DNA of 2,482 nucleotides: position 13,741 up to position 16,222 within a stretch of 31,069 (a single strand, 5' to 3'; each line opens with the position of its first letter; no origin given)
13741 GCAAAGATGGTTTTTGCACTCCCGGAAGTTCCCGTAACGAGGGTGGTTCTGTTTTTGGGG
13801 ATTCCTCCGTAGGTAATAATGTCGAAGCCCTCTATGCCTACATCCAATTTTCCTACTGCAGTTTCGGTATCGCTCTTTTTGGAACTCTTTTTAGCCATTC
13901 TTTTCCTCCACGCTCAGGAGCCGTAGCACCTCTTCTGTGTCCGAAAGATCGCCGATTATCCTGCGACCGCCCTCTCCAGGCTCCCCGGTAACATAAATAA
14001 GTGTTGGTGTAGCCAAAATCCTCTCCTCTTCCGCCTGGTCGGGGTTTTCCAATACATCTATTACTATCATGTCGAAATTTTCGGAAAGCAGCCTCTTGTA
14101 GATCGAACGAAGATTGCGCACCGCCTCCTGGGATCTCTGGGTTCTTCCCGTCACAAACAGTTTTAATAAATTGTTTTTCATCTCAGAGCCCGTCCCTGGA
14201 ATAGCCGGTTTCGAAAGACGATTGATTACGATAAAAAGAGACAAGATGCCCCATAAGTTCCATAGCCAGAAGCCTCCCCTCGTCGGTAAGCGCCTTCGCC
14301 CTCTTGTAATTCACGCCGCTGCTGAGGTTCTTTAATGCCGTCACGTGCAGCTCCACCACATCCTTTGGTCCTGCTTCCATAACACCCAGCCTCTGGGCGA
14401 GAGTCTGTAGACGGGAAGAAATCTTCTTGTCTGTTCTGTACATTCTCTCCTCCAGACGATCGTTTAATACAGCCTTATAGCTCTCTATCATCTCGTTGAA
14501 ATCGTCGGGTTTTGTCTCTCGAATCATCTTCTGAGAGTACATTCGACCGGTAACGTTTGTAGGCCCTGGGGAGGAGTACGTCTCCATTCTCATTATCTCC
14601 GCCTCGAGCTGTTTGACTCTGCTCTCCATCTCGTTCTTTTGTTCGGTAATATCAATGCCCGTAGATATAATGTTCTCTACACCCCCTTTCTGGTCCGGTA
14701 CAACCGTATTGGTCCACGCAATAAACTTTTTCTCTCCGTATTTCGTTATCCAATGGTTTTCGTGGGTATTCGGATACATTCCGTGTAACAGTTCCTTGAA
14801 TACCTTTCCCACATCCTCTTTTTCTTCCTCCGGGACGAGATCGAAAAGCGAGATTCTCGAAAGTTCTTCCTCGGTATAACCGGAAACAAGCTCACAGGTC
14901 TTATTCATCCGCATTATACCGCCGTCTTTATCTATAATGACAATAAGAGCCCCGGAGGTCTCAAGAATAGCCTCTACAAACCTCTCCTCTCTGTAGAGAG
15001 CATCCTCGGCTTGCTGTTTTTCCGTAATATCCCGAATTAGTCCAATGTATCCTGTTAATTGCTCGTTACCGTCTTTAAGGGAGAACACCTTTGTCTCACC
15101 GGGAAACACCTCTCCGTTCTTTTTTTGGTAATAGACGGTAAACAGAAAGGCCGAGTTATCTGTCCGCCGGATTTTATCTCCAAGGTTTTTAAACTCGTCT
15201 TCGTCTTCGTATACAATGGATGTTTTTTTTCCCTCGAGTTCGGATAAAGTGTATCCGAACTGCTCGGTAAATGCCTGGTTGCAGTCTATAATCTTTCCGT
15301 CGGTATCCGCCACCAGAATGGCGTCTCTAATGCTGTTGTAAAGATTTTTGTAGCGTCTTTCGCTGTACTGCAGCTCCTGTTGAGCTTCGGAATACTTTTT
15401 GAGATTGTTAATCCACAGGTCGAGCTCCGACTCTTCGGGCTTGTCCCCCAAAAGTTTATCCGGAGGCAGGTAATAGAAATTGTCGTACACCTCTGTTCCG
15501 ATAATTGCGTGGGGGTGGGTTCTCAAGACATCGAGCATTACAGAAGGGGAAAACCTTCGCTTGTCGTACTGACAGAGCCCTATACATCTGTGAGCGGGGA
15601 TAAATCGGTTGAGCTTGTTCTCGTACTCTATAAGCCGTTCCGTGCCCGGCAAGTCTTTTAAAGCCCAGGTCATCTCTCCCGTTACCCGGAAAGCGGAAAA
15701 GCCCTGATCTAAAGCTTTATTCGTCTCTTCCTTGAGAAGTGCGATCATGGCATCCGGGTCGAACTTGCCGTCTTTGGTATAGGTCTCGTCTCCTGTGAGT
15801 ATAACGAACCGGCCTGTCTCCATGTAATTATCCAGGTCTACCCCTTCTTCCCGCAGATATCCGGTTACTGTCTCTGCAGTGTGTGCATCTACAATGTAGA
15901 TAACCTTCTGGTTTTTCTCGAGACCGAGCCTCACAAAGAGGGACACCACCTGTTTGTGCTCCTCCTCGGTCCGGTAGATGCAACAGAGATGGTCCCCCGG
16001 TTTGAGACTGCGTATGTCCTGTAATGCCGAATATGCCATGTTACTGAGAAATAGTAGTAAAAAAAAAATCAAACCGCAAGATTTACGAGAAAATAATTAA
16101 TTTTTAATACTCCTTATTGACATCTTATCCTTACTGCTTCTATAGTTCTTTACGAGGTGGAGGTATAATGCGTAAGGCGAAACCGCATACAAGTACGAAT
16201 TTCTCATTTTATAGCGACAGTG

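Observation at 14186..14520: C-terminal about 110 aa of the MEDS-PAS protein resembles the KaiA C-terminal (KaiC-binding) domain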

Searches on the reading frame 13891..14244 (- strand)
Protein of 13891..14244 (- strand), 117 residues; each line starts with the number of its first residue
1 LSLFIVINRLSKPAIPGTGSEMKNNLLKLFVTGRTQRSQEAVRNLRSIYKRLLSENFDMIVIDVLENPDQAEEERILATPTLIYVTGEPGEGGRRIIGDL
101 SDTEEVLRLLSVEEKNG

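Call 3: search_protein_families(library=pfam, proteins=[window:13891-14244:-], max_evalue=1)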
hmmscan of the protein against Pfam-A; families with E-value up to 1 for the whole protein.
window:13891-14244:- (117 aa): 4 families
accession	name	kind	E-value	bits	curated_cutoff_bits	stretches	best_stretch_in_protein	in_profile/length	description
PF07689.18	KaiB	-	2.2e-20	72.6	27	1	28-111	1-81/82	KaiB domain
PF13098.12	Thioredoxin_2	-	0.071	13.9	27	1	41-106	26-100/104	Thioredoxin-like domain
PF22614.2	Slo-like_RCK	-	0.089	12.9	24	1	42-90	14-66/119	Calcium-activated potassium channel slowpoke-like RCK domain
PF00085.26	Thioredoxin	-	0.14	12.7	23.5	1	53-87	47-82/103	Thioredoxin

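Call 66: search_solved_structures(query=window:13891-14181:-, max_evalue=0.001, show_alignments=1)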
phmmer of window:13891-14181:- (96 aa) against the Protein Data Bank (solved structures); distinct sequences matched with E-value up to 0.001: 11.
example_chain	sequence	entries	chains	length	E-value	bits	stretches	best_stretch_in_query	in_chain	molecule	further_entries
5jwo_B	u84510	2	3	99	8e-16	61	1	2-90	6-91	Circadian clock protein KaiB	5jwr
5jwq_B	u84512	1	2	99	1.2e-15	60.5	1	2-90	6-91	Circadian clock protein KaiB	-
5jyt_A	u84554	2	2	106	1.3e-15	60.4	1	2-90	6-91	Circadian clock protein KaiB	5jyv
4kso_C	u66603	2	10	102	2e-15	59.8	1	2-87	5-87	Circadian clock protein KaiB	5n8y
2qke_A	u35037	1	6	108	2.4e-15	59.5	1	2-89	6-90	Circadian clock protein kaiB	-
1r5p_A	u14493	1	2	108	2.5e-15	59.4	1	2-88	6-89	circadian oscillation regulator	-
1wwj_A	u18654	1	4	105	2.6e-15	59.4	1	2-87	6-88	Circadian clock protein kaiB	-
1vgl_A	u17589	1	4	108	1.7e-14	56.8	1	2-89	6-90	Circadian clock protein kaiB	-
4kun_A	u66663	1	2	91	1.1e-12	51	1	4-90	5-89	Hypothetical protein Lpp1115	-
8fwj_M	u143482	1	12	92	1.4e-12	50.7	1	6-90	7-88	Circadian clock protein KaiB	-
8ubh_A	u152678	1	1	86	3.6e-10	43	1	6-90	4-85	Circadian oscillation regulator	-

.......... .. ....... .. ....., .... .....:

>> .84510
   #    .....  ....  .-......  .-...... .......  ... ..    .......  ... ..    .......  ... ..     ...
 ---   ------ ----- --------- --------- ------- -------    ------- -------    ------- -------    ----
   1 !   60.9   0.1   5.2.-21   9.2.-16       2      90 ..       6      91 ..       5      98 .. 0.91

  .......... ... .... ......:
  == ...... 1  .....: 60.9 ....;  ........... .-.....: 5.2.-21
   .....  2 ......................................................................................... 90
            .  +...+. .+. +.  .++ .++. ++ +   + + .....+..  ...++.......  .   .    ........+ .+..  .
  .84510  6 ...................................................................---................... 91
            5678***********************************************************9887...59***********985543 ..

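Call 89: search_protein_families(library=ncbifam, proteins=[window:13891-14181:-], max_evalue=0.01)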
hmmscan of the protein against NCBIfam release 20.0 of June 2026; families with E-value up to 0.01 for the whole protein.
window:13891-14181:- (96 aa): 3 families
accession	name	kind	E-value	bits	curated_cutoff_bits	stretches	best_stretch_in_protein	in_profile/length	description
NF006798.0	PRK09301.1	equivalog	2.9e-19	69.1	110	1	2-87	5-87/105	circadian clock protein KaiB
TIGR02654.1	circ_KaiB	equivalog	3.6e-19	68.6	145.3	1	2-86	2-83/87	circadian clock protein KaiB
NF006800.0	PRK09303.1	equivalog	3.2e-06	26.4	342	1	6-69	17-80/383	histidine kinase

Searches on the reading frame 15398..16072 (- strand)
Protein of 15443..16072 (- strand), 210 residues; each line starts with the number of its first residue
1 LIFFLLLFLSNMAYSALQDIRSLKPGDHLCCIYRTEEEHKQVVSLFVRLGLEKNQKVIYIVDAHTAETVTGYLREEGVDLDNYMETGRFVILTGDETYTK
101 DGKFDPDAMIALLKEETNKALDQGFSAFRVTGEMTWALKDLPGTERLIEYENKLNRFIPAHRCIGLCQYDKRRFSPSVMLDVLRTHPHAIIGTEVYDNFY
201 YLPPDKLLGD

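Call 64: search_solved_structures(query=window:15443-16072:-, max_evalue=1, show_alignments=2)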
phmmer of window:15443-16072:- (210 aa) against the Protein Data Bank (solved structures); distinct sequences matched with E-value up to 1: 0.

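Call 83: predict_structure(alignment_id=A5)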
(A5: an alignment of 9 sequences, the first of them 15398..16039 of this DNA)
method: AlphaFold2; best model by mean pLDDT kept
length: 214 residues; sequences in the alignment: 9
mean_pLDDT: 86.7   pTM: 0.83
mean pLDDT of the five models: 86.7, 86.0, 81.1, 80.8, 76.8
residues with pLDDT >= 90: 110; 70-90: 92; 50-70: 5; < 50: 7
segments of 3 or more residues with pLDDT < 50: 1-7
pLDDT, mean of each block of 10 residues (from residue 1): 49 92 93 94 94 89 93 94 78 89 94 96 78 85 92 94 86 89 83 83 83 71
secondary structure, 60 per line:
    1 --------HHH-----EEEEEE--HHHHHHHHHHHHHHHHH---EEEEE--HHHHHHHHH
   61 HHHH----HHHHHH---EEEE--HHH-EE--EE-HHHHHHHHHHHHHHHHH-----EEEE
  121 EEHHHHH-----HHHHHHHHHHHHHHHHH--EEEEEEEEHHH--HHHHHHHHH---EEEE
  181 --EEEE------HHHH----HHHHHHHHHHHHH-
elements in order: E17-22 H25-41 E45-49 H52-64 H69-74 E78-81 H95-111 E117-122 H123-127 H133-149 E152-159 H165-173 E177-180 E183-186 H193-196 H201-213
